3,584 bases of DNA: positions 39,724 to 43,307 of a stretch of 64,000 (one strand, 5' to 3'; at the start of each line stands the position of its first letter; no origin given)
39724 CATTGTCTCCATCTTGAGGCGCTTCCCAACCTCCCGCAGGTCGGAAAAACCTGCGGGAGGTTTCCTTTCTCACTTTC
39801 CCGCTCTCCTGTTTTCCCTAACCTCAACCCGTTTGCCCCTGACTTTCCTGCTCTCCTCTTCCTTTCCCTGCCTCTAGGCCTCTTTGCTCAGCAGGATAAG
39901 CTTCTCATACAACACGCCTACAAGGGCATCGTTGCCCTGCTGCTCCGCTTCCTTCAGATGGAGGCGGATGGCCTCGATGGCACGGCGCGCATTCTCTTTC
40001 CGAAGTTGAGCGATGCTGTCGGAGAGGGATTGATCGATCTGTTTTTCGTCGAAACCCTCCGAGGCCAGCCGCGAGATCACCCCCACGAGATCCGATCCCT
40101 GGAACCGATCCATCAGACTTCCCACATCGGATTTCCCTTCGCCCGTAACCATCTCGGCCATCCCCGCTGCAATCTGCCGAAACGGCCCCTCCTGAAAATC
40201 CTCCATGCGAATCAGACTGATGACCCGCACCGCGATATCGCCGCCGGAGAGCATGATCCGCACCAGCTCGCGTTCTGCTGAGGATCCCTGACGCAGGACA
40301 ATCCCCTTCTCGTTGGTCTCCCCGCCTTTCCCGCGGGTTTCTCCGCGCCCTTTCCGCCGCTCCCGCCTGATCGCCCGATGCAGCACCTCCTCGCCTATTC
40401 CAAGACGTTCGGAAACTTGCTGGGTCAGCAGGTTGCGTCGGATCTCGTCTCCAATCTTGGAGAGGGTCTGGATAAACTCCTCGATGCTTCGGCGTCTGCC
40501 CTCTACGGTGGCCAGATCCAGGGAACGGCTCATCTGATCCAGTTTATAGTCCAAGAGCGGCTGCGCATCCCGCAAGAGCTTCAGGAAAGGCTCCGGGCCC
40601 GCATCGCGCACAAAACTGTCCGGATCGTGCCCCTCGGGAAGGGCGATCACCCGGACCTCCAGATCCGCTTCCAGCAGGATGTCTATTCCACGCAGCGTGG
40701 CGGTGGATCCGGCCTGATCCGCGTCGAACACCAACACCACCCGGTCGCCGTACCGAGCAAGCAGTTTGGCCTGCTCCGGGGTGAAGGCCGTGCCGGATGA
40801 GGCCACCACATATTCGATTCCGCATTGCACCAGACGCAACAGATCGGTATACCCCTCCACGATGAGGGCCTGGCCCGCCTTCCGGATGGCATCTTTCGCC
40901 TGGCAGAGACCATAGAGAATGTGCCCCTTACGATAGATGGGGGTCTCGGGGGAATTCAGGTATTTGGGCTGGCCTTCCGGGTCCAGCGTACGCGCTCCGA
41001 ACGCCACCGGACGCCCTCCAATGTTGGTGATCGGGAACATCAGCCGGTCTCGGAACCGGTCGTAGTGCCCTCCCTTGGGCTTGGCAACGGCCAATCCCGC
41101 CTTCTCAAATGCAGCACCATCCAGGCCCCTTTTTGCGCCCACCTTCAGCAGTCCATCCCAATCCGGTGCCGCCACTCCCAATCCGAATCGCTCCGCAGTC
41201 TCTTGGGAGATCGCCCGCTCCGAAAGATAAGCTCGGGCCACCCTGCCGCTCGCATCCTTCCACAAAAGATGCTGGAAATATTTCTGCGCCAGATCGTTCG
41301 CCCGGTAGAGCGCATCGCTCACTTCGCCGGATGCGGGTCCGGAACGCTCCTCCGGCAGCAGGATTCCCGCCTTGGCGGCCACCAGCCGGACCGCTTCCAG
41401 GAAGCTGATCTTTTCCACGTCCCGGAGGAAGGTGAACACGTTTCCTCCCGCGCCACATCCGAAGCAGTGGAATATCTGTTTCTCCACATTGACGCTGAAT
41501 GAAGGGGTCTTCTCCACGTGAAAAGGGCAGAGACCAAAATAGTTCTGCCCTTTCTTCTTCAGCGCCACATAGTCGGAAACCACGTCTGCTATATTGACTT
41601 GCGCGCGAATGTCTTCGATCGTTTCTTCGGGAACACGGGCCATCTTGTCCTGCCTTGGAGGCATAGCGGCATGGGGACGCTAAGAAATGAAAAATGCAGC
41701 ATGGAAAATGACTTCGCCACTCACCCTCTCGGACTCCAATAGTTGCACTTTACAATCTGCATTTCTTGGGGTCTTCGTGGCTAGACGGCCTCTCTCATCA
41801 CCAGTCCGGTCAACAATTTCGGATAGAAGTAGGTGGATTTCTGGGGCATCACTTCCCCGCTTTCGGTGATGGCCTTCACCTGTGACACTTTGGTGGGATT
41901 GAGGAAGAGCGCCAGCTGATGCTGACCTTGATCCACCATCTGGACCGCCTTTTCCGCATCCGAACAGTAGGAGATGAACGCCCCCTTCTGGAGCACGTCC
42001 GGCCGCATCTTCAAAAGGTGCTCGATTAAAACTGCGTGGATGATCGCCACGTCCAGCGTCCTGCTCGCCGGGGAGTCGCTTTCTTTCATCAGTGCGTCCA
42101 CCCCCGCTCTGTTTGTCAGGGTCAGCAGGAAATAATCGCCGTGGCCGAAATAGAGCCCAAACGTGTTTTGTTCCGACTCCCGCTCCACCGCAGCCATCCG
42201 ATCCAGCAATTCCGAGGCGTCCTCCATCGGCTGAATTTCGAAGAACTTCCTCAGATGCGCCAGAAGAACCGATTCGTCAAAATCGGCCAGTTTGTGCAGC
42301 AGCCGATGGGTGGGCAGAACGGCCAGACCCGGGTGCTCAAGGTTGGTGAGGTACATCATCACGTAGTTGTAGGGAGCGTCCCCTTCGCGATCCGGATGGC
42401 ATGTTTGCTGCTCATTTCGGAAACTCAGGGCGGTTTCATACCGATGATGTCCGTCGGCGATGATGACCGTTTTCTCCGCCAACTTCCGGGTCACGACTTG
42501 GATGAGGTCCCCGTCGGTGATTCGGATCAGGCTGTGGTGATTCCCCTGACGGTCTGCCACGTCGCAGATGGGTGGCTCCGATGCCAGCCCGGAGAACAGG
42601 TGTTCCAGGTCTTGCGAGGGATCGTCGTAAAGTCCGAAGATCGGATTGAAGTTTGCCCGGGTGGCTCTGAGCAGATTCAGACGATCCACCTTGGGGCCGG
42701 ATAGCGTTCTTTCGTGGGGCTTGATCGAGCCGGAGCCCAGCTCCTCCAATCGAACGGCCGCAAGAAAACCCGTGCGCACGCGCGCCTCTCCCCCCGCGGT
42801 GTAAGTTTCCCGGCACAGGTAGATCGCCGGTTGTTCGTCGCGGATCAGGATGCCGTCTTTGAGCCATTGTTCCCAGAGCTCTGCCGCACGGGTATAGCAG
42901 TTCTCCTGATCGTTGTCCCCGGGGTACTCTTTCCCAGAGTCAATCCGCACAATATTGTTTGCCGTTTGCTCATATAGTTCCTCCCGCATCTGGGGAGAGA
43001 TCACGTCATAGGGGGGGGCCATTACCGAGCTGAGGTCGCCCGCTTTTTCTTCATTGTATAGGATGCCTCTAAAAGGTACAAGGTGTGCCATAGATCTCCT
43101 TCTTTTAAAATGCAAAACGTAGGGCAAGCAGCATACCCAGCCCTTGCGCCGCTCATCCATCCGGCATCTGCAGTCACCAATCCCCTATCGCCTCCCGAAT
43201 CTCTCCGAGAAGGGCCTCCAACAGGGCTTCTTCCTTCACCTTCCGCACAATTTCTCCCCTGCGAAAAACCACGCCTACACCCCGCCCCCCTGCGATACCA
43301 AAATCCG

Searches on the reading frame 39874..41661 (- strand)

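Call 77: search_protein_families(library=pfam, proteins=[window:39874-41661:-], max_evalue=0.001)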
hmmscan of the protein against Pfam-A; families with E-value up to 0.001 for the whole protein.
window:39874-41661:- (595 aa): 7 families
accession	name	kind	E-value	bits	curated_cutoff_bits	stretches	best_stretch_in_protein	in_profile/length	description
PF01807.25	Zn_ribbon_DnaG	-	2.8e-38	130.1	24.9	1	11-105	2-96/98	CHC2 zinc finger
PF08275.17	DNAG_N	-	4.3e-37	127.5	26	1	129-256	2-128/128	DNA primase catalytic core, N-terminal domain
PF13155.12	Toprim_2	-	4.6e-20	72.2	22.1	1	267-350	2-87/88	Toprim-like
PF13662.12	Toprim_4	-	9.2e-16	58.3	25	1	264-340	2-85/85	Toprim domain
PF10410.14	DnaB_bind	-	7e-12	45.9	20.6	1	371-425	2-56/56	DnaB-helicase binding domain of primase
PF01751.28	Toprim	-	1.8e-10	41.3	23.1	1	265-331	2-86/96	Toprim domain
PF13362.12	Toprim_3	-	4.6e-07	30.6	27.2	1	265-357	2-95/95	Toprim domain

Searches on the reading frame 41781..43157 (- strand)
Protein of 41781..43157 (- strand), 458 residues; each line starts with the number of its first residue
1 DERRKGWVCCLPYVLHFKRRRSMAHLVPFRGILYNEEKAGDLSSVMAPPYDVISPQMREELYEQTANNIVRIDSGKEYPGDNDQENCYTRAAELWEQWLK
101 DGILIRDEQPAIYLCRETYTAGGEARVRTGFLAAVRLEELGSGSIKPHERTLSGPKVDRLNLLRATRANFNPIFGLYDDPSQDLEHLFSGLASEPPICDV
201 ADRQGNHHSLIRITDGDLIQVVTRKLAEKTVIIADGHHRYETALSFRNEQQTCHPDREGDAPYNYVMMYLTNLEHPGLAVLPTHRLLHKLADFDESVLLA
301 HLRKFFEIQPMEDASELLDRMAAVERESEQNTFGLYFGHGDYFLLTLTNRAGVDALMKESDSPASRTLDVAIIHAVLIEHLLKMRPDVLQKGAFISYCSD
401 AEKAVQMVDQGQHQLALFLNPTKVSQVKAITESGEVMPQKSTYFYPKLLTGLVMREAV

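Call 77: search_protein_families(library=pfam, proteins=[window:41781-43157:-], max_evalue=0.001)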
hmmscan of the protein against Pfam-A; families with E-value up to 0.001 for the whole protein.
window:41781-43157:- (458 aa): 1 family
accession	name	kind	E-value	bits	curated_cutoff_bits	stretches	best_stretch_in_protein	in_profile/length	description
PF06245.16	DUF1015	-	3.7e-96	322.3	25.8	1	27-370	2-324/325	Protein of unknown function (DUF1015)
